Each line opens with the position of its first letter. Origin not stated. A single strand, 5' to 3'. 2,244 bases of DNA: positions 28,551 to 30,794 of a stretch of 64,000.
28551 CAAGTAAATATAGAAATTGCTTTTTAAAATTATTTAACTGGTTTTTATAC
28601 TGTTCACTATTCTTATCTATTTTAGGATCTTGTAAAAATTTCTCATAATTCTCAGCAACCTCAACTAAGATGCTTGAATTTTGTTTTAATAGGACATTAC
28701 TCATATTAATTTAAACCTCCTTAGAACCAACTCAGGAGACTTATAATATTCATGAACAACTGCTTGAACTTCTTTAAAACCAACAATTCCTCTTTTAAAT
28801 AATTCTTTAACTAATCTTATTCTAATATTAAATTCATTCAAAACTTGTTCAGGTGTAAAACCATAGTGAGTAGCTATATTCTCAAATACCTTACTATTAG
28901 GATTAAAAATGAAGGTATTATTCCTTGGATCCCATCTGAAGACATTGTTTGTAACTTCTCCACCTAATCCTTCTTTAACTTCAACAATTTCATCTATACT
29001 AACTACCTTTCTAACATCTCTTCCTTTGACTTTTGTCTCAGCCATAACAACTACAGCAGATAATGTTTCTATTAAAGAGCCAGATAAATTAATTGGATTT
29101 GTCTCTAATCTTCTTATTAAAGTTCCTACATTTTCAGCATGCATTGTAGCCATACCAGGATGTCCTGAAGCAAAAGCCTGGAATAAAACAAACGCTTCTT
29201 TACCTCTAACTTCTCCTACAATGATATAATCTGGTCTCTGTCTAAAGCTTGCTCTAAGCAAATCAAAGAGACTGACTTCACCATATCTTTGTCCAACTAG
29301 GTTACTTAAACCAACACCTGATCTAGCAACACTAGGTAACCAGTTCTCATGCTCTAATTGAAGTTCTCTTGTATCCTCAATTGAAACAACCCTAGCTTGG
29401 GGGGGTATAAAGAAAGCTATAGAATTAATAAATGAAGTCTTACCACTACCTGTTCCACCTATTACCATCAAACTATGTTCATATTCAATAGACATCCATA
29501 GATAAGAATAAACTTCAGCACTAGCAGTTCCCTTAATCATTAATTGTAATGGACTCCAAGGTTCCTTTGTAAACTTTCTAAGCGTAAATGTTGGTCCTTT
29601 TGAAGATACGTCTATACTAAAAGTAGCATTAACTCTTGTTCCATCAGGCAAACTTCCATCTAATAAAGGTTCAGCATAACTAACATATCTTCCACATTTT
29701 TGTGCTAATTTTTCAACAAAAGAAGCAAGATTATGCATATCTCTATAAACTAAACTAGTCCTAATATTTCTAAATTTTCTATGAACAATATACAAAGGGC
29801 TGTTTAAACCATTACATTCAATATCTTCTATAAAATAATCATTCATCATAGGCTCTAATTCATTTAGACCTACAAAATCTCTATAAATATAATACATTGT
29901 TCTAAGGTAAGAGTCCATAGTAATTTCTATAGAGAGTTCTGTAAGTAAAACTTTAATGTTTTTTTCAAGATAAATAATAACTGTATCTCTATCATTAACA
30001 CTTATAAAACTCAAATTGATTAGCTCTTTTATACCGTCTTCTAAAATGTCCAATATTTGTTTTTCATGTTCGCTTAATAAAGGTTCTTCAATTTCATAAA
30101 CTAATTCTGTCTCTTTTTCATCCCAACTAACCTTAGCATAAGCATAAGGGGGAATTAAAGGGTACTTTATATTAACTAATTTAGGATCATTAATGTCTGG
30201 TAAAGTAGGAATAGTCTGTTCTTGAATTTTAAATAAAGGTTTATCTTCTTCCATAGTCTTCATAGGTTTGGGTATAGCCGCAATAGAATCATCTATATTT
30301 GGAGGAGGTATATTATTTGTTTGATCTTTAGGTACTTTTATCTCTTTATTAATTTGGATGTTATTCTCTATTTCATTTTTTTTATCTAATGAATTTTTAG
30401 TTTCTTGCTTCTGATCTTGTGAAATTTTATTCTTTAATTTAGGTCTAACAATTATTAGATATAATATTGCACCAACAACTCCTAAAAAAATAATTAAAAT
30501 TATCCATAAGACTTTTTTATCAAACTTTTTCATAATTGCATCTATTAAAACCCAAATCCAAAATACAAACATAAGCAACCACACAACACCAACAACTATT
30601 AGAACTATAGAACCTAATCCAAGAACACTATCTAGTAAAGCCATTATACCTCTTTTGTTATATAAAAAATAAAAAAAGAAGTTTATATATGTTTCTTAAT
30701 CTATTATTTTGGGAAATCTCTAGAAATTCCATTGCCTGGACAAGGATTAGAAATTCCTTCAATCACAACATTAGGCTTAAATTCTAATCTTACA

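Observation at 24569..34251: Twelve-gene type IV pilus-like operon that fits no named archaeal filament system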

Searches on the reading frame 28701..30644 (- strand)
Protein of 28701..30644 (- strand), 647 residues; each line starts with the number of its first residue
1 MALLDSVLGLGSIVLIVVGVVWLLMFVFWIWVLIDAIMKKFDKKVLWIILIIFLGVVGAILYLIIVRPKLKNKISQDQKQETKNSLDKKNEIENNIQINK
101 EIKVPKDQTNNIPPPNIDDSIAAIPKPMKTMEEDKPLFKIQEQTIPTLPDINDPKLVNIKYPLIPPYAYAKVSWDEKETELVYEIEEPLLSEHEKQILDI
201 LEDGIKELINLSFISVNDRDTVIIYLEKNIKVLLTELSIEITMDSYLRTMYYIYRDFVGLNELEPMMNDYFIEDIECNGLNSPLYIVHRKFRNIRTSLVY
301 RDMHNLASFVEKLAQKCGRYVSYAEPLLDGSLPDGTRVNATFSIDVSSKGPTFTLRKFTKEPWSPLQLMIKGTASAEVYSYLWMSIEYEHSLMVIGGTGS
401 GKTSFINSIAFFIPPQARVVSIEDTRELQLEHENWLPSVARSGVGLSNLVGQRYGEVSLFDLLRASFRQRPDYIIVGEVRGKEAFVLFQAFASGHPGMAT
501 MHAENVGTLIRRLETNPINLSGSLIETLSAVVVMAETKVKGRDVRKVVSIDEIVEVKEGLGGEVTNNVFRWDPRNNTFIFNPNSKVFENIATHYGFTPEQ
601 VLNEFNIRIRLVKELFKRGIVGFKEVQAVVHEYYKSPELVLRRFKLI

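Call 3: search_protein_families(library=pfam, proteins=[window:28701-30644:-], max_evalue=0.1)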
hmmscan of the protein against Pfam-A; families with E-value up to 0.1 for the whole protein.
window:28701-30644:- (647 aa): 16 families
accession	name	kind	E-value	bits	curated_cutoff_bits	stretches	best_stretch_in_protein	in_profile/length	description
PF00437.27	T2SSE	-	2.6e-29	102.5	24.9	1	290-531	30-272/370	Type II/IV secretion system protein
PF13396.11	PLDc_N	-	1.1e-07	32.1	23.3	1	27-65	1-40/42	Phospholipase_D-nuclease N-terminal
PF07332.16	Phage_holin_3_6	-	0.0088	16.5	28.4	1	8-72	33-96/116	Putative Actinobacterial Holin-X, holin superfamily III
PF23989.1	PilB3_C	-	0.011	16.3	27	1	577-644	4-70/83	PilB3-like, C-terminal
PF20479.3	TMEM128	-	0.012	16.5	23.9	1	16-83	6-77/124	TMEM128 protein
PF00005.33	ABC_tran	-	0.014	16.4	25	1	384-425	6-47/137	ABC transporter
PF02706.20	Wzz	-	0.017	15.9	25.5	1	37-97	8-69/91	Chain length determinant protein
PF12775.13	AAA_7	-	0.02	14.9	25.8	1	367-410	11-54/181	P-loop containing dynein motor region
PF00270.35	DEAD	-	0.043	14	26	1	385-442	10-71/167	DEAD/DEAH box helicase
PF02463.25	SMC_N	-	0.044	13.6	40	0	392-414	27-49/220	RecF/RecN/SMC N terminal domain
PF01078.27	Mg_chelatase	-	0.045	13.6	20.3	1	384-426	17-59/207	Magnesium chelatase, subunit ChlI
PF13964.12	Kelch_6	-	0.049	14.1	25.3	0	561-582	18-44/50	Kelch motif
PF13555.12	AAA_29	-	0.076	13.2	27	0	387-417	20-50/61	P-loop containing region of AAA domain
PF09815.14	XK-related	-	0.076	12.4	24.8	0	11-64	221-270/337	XK-related protein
PF13567.11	DUF4131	-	0.084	13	31.6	0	10-63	3-50/165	Domain of unknown function (DUF4131)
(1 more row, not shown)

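Call 8: find_related_loci(query=window:28701-30644:-, collection=genome_contigs, flank=10000)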
Query window:28701-30644:- (647 aa) in genome_contigs; peptide patterns used: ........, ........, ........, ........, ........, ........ (x = any residue, [..] = any of these).
317 stretches matched a pattern; 31 encode a relative of the query (tblastn E <= 1e-3); 31 distinct loci.
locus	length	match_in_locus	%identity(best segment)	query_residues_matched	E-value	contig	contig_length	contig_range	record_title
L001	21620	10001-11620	71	103-646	0e+0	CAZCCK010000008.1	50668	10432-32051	MAG TPA_asm: Candidatus Woesearchaeota archaeon isolate SRP193066_co2_72 genome assembly, contig: NODE_246_length_50668_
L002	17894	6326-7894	70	123-646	0e+0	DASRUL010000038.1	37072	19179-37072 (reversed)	MAG TPA_asm: Candidatus Nanoarchaeia archaeon isolate SMAG_U8021 k141_2454249, whole genome shotgun sequence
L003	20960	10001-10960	81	328-647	2e-180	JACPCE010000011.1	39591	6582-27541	MAG: Candidatus Woesearchaeota archaeon isolate NC_groundwater_275_Ag_S-0.2um_29_9 S5_GD2017_2_S2_scaffold_1074, whole g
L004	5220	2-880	78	354-646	2e-161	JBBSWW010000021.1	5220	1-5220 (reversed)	MAG: Nanoarchaeota archaeon isolate H52-bin077_1 H52_bin077_1_000000000021, whole genome shotgun sequence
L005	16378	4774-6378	73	126-493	3e-144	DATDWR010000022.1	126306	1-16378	MAG TPA_asm: Candidatus Nanoarchaeia archaeon isolate SMAG_U8117 k141_1767305, whole genome shotgun sequence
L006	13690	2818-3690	69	354-644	3e-137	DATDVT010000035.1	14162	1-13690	MAG TPA_asm: Candidatus Nanoarchaeia archaeon isolate SMAG_U8091 k141_563354, whole genome shotgun sequence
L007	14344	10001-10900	62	127-425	1e-125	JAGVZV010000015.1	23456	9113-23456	Candidatus Woesearchaeota archaeon isolate RIFCSPLOWO2_01_FULL_33_9b rifcsplowo2_01_scaffold_10583, whole genome shotgun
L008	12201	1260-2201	67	113-425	4e-144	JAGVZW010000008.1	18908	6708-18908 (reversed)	Candidatus Woesearchaeota archaeon isolate RIFCSPHIGHO2_02_FULL_28_36 rifcsphigho2_02_scaffold_10760, whole genome shotg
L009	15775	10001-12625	63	102-493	4e-99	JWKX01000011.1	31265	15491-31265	MAG: archaeon GW2011_AR18 QT09_C0011, whole genome shotgun sequence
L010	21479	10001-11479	36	146-638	1e-93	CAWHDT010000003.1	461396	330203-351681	MAG: Candidatus Bathyarchaeota archaeon isolate MFD04752.bin.1.72 genome assembly, contig: contig_176815, whole genome s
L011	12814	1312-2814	34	138-638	3e-92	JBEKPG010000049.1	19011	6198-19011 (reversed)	MAG: Candidatus Bathyarchaeia archaeon isolate SPRUCE 459 SPRUCE_459_49, whole genome shotgun sequence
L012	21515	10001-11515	34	139-645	9e-92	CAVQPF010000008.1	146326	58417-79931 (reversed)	MAG: Candidatus Bathyarchaeota archaeon isolate MFD09779.bin.2.127 genome assembly, contig: contig_49073, whole genome s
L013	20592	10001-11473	34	146-638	2e-91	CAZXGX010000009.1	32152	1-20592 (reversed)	MAG TPA_asm: uncultured Candidatus Bathyarchaeia archaeon isolate SRP192927_co7_369 genome assembly, contig: NODE_2185_l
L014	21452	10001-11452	35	155-643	7e-91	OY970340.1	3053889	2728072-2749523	MAG: Candidatus Bathyarchaeota archaeon isolate MFD04492.bin.c.5 genome assembly, chromosome: 1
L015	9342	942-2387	33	160-643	1e-90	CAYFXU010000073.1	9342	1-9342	MAG TPA_asm: uncultured Candidatus Bathyarchaeia archaeon isolate ERP108616_co2_244 genome assembly, contig: NODE_14116_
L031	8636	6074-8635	78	124-526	0e+0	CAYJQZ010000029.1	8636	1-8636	MAG TPA_asm: Candidatus Woesearchaeota archaeon isolate ERP125453_co1_329 genome assembly, contig: NODE_9917_length_8636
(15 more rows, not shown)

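Call 22: search_solved_structures(query=window:28701-30644:-, max_evalue=0.00001, show_alignments=0)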
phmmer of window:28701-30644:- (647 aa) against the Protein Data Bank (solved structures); distinct sequences matched with E-value up to 0.00001: 23.
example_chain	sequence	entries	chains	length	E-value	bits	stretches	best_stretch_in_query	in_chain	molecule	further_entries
2oap_1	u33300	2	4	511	2.2e-114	386.2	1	148-643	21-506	Type II secretion system protein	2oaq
4ii7_A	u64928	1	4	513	8e-75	255.5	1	214-624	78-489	FlaI ATPase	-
4ihq_A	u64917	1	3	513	5.1e-74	252.8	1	214-624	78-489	FlaI ATPase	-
8rkd_E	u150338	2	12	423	1.1e-40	142.7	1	248-533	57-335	Pilus assembly ATPase CpaF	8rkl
8rjf_A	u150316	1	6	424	1.1e-40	142.7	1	248-533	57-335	Pilus assembly ATPase CpaF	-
9e24_A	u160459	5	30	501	1.8e-40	142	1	248-533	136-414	CpaF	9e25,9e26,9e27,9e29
6bge_A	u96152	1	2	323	9.9e-19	70.2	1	321-512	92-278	VirB11-like protein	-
1g6o_A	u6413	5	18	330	1.1e-18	70.1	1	321-512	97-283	CAG-ALPHA | virB11 homolog | Cag-alfa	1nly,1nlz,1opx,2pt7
2gza_A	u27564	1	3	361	3.4e-12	48.6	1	372-512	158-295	Type IV secretion system protein VirB11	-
10my_A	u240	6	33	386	3.7e-09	38.6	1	391-513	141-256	PilT/PilU family type 4a pilus ATPase | Twitching motility protein PilT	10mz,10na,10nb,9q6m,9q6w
6gef_A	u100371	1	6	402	4.3e-08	35.1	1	391-547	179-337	Type IV secretion system protein DotB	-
5it5_F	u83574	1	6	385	7.7e-08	34.2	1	393-533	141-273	ATP binding motif-containing protein PilF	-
5oiu_A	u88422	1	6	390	7.9e-08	34.2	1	393-533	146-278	Type IV pilus assembly protein PilF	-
6ejf_A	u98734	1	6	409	8.7e-08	34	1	393-533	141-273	Type IV pilus assembly protein PilF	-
9n32_A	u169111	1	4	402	9.7e-08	33.9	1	392-524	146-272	PilU protein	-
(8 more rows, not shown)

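Call 24: search_protein_families(library=ncbifam, proteins=[window:28701-30644:-], max_evalue=0.1)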
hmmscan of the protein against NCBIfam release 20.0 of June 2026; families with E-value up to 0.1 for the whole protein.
window:28701-30644:- (647 aa): 35 families (the best 25 are shown)
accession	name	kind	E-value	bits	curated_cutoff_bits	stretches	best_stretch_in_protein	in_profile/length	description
NF058587.1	archaellum_moto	equivalog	5.4e-118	395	550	1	175-635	62-519/527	archaellum flagellar ATPase motor FlaI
NF053672.1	bindosome_BasE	exception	1.5e-63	215.3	1000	1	163-636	45-510/512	bindosome assembly system ATPase subunit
TIGR03819.1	heli_sec_ATPase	hypoth_equivalog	4.2e-43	147.8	373.15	1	243-515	35-299/340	TadA family conjugal transfer-associated ATPase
TIGR02788.1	VirB11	equivalog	3.1e-37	128.3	249.95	2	374-513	129-262/308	P-type DNA transfer ATPase VirB11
TIGR02782.1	TrbB_P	equivalog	3.4e-35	121.8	304.55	1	304-553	52-296/303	P-type conjugative transfer ATPase TrbB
NF010469.0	PRK13894.1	subfamily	3e-30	105.7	508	1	307-552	68-309/320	conjugal transfer ATPase TrbB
NF010475.0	PRK13900.1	equivalog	1.1e-29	103.6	389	2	376-510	147-276/333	type IV secretion system ATPase VirB11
NF010407.0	PRK13833.1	subfamily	9.7e-24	84.4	499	1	322-554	78-304/323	conjugal transfer protein TrbB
NF010425.0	PRK13851.1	equivalog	1.2e-19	70.4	461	1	375-505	148-272/344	type IV secretion system protein VirB11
NF041000.1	ATPase_ComGA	equivalog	3.1e-14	52.6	300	1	387-532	125-260/267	competence type IV pilus ATPase ComGA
TIGR02525.1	plasmid_TraJ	equivalog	4.5e-11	42.3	368.3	1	393-546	153-305/372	plasmid transfer ATPase TraJ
TIGR01420.1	pilT_fam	subfamily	2.1e-10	40.4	319.1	1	392-520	125-247/343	PilT/PilU family type 4a pilus ATPase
NF007755.0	PRK10436.1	equivalog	4.2e-09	35.6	617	1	392-515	222-334/465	type II secretion system protein GspE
TIGR02533.1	type_II_gspE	equivalog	5.1e-09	35.3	630.25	1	389-514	242-357/486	type II secretion system ATPase GspE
NF053534.1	T4PilAsmATPsTfpB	equivalog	6.2e-08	31.5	850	1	388-515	335-451/584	type IV pilus assembly ATPase TfpB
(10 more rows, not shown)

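Call 29: find_homologous_proteins(query=window:28701-30644:-, max_evalue=1e-20)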
Query window:28701-30644:- (647 aa): 7473 proteins with E <= 1e-20 among 8000 candidates; the best 120 are listed.
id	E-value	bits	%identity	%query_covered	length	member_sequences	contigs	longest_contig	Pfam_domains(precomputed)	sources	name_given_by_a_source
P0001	0.0e+0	1442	100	100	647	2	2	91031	PF13396.12,PF00437.27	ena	-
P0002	1.9e-297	1006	79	85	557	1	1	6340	PF23989.1,PF00437.27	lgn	-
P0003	1.4e-295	1000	68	99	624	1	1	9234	PF13396.12,PF00437.27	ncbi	-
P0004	1.1e-289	980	76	84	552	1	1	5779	PF00437.27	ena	-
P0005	1.1e-288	977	67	100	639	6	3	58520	PF13396.12,PF00437.27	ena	-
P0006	1.8e-285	966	77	83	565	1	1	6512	PF23989.1,PF00437.27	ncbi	-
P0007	5.9e-283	958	81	49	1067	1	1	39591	PF23989.1,PF00437.27,PF14890.12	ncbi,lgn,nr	ncbi:Flp pilus assembly complex ATPase component TadA [Candidatus Woesearchaeota archaeon]|nr:Flp pi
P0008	1.2e-280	950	76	80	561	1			PF00437.27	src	-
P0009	6.3e-280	948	84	45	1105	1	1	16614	PF00437.27,PF14528.12,PF14890.12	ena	-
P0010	3.0e-279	946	81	49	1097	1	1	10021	PF00437.27,PF14890.12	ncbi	-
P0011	2.2e-278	943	75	84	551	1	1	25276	PF23989.1,PF00437.27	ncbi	-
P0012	3.7e-277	939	77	56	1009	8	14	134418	PF00437.27,PF14528.12,PF14890.12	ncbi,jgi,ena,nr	ncbi:Flp pilus assembly complex ATPase component TadA [Candidatus Woesearchaeota archaeon]|nr:Flp pi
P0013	8.6e-272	921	73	60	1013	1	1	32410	PF00437.27,PF14528.12,PF14890.12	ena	-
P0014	1.8e-270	917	60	65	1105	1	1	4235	PF13396.12,PF00437.27,PF14528.12,PF14890.12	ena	-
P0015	4.1e-269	912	76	57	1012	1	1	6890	PF23989.1,PF00437.27,PF14528.12,PF14890.12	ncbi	-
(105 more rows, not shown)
